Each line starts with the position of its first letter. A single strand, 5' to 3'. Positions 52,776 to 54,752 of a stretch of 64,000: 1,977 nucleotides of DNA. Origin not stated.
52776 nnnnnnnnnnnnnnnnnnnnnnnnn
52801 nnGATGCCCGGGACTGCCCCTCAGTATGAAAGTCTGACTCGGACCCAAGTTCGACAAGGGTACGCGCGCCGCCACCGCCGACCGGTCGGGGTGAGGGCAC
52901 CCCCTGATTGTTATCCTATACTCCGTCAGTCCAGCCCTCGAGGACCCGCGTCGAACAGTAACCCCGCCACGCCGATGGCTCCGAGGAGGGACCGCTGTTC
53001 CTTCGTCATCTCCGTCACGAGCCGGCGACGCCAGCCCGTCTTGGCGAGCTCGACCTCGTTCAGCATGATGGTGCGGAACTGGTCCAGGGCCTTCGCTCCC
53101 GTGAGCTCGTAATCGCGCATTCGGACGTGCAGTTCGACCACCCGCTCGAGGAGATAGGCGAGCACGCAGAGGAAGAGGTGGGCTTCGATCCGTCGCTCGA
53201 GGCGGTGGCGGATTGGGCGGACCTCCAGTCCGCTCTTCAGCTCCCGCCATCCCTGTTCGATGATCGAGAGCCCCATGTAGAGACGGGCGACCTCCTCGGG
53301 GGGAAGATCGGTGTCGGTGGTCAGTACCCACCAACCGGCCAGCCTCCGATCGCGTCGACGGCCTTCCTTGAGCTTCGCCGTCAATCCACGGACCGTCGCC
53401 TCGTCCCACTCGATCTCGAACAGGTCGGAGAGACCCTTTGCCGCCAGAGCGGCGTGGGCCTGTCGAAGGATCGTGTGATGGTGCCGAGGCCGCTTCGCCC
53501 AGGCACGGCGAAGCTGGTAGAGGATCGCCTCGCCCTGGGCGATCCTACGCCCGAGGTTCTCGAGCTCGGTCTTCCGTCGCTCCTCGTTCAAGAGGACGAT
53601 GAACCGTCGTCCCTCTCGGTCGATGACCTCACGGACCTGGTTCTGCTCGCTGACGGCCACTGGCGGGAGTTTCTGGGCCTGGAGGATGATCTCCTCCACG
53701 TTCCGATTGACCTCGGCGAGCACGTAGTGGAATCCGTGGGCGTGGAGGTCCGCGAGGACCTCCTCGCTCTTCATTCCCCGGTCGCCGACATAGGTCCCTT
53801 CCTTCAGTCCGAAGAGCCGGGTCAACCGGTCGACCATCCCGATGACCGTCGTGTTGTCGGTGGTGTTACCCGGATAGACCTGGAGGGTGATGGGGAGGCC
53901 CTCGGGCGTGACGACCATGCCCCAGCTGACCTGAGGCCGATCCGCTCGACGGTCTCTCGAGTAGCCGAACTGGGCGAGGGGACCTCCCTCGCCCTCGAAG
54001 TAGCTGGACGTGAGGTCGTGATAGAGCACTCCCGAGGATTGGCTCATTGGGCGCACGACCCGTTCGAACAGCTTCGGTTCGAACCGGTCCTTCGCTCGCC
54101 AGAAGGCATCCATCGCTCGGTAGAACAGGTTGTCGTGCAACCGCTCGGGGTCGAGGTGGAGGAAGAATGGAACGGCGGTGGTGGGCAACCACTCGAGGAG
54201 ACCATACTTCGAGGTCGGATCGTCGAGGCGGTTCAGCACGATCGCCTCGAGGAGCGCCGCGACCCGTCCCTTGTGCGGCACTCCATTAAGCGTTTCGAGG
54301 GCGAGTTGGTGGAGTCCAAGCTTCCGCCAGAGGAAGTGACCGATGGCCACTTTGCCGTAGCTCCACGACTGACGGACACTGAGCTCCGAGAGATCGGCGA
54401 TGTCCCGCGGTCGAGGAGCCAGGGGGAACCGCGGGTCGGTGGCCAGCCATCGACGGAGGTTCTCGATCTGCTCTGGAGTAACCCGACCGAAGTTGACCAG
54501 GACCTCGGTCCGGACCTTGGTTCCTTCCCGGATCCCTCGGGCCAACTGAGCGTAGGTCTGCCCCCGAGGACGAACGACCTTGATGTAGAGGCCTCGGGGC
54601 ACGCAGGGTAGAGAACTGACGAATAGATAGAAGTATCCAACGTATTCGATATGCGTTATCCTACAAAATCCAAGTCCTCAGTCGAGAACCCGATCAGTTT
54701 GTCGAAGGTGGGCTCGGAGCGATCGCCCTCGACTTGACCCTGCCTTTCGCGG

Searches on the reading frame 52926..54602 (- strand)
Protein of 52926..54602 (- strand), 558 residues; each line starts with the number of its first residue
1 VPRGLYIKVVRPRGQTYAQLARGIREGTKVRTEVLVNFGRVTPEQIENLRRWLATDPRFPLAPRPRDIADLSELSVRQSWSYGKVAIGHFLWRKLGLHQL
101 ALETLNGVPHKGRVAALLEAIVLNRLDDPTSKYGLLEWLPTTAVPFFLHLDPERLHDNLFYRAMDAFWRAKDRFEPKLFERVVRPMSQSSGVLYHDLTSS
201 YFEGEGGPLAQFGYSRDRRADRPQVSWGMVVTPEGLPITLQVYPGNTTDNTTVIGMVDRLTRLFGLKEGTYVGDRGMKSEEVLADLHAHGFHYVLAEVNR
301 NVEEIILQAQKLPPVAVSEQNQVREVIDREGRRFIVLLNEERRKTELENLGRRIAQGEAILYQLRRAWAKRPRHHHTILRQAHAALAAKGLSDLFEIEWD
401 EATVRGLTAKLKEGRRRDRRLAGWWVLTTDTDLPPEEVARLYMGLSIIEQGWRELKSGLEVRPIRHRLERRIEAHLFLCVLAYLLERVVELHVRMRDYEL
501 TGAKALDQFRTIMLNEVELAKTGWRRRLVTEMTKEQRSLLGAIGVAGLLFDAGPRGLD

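Call 15: search_protein_families(library=ncbifam, proteins=[window:52926-54602:-], max_evalue=0.01)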
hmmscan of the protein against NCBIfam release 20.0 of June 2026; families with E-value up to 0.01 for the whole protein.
window:52926-54602:- (558 aa): 11 families
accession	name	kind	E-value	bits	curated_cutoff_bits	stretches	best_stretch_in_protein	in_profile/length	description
NF033559.2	transpos_IS1634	equivalog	4.2e-93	313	100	1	30-545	1-481/483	IS1634 family transposase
NF033592.1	transpos_IS4_1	equivalog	4.9e-10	39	115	1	233-487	147-329/332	IS4 family transposase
NF033540.2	transpos_IS701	equivalog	2.6e-08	33.5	150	1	250-485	165-358/363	IS701 family transposase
NF033551.1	transpos_IS1182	equivalog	8.9e-07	28.2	270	1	231-297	274-341/488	IS1182 family transposase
NF033539.1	transpos_IS1380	equivalog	2.5e-06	26.4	180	0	399-514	283-395/419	IS1380 family transposase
NF033593.1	transpos_ISNCY_1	equivalog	0.00057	18.7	325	1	236-294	313-371/444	ISNCY family transposase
NF033591.1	transpos_IS4_2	equivalog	0.00099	18.3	152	1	402-485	192-276/340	IS4 family transposase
NF049999.1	transpos_IS701_3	equivalog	0.0012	17.8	170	1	426-491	297-362/412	IS701 family transposase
NF049921.1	transpos_IS701_2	equivalog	0.0027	17.2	250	0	424-500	225-301/318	IS701 family transposase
NF033520.1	transpos_IS982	equivalog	0.0057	16.3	130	0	229-294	118-178/243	IS982 family transposase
NF033580.1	transpos_IS5_3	equivalog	0.0079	15.8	110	0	229-296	132-199/258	IS5 family transposase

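Call 16: search_protein_families(library=pfam, proteins=[window:52926-54602:-], max_evalue=0.01)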
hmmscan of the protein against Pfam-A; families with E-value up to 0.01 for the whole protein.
window:52926-54602:- (558 aa): 1 family
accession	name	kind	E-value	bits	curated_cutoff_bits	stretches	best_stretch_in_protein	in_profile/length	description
PF01609.27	DDE_Tnp_1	-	4.6e-19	69.4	23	1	213-485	26-200/200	Transposase DDE domain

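Call 43: find_encoding_contigs(protein=window:52926-54602:-, flank=1500, max_places=10)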
Protein window:52926-54602:- (558 aa): 7 contigs read that carry it; 1 place shown.
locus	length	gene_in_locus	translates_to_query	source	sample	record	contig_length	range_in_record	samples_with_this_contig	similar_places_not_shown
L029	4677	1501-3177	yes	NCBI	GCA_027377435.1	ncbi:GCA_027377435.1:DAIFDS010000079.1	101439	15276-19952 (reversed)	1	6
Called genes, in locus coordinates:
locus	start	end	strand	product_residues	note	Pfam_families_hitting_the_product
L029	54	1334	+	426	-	-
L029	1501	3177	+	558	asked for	PF01609:DDE_Tnp_1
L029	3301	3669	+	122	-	-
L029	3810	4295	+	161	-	-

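Call 53: find_homologous_proteins(query=window:52926-54602:-, max_evalue=1e-60)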
Query window:52926-54602:- (558 aa): 92 proteins with E <= 1e-60 among 8000 candidates.
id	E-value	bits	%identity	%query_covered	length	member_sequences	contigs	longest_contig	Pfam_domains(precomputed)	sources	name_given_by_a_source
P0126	0.0e+0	1262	100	100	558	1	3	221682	PF01609.28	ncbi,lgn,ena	-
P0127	2.4e-261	886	71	100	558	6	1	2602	PF01609.28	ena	-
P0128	1.6e-244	830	69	97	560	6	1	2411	PF01609.28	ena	-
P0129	2.8e-238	810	64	100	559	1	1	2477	PF01609.28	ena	-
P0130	8.4e-236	802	65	100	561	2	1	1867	PF01609.28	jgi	jgi:transposase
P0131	1.3e-235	801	64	100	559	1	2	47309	PF01609.28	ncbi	ncbi:MAG: IS1634 family transposase [Thermoplasmata archaeon]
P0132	6.3e-235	799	65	99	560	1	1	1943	PF01609.28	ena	-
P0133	2.5e-232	790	65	100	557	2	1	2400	PF01609.28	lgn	-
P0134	1.1e-227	775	63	100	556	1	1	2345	PF01609.28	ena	-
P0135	2.0e-226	771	63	99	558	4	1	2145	PF01609.28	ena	-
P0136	3.2e-225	767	62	100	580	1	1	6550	PF01609.28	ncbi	-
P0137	4.9e-225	766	61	100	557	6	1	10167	PF01609.28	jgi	jgi:transposase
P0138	4.1e-224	763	61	99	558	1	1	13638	PF01609.28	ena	-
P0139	1.3e-223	761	61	100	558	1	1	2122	PF01609.28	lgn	-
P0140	2.2e-222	757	61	99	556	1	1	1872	PF01609.28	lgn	-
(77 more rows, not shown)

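Call 54: find_encoding_contigs(protein=P0127, flank=600, max_places=3)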
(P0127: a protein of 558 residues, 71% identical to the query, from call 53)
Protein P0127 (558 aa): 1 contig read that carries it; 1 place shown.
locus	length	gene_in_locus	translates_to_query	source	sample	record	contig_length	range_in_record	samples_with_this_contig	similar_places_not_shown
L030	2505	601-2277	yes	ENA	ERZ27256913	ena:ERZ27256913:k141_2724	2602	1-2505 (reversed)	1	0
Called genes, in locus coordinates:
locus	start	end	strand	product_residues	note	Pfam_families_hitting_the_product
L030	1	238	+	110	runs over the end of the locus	?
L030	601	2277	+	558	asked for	PF01609:DDE_Tnp_1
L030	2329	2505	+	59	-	?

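Call 55: find_encoding_contigs(protein=P0131, flank=600, max_places=4)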
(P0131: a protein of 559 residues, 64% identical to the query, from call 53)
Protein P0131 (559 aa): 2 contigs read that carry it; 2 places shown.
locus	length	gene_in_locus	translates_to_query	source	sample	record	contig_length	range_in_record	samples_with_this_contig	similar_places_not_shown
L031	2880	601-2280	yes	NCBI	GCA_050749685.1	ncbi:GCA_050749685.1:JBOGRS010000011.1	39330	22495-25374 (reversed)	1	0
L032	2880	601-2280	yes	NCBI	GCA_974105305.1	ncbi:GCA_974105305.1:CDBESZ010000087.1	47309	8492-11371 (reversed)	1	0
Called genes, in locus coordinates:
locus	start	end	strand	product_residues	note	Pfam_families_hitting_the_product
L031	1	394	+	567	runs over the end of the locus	-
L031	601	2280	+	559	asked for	PF01609:DDE_Tnp_1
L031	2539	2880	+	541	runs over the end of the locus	PF00118:Cpn60_TCP1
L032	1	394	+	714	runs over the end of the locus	-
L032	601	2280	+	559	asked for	PF01609:DDE_Tnp_1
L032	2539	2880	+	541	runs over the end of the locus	PF00118:Cpn60_TCP1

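Call 56: find_encoding_contigs(protein=P0128, flank=600, max_places=3)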
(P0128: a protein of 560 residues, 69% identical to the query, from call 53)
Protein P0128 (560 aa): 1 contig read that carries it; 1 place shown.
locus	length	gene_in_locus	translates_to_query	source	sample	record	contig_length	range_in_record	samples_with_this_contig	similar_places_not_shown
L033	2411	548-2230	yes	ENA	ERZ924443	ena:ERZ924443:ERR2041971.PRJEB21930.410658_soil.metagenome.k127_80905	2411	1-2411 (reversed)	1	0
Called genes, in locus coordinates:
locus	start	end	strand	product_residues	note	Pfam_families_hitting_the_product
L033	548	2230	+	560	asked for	PF01609:DDE_Tnp_1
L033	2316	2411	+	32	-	?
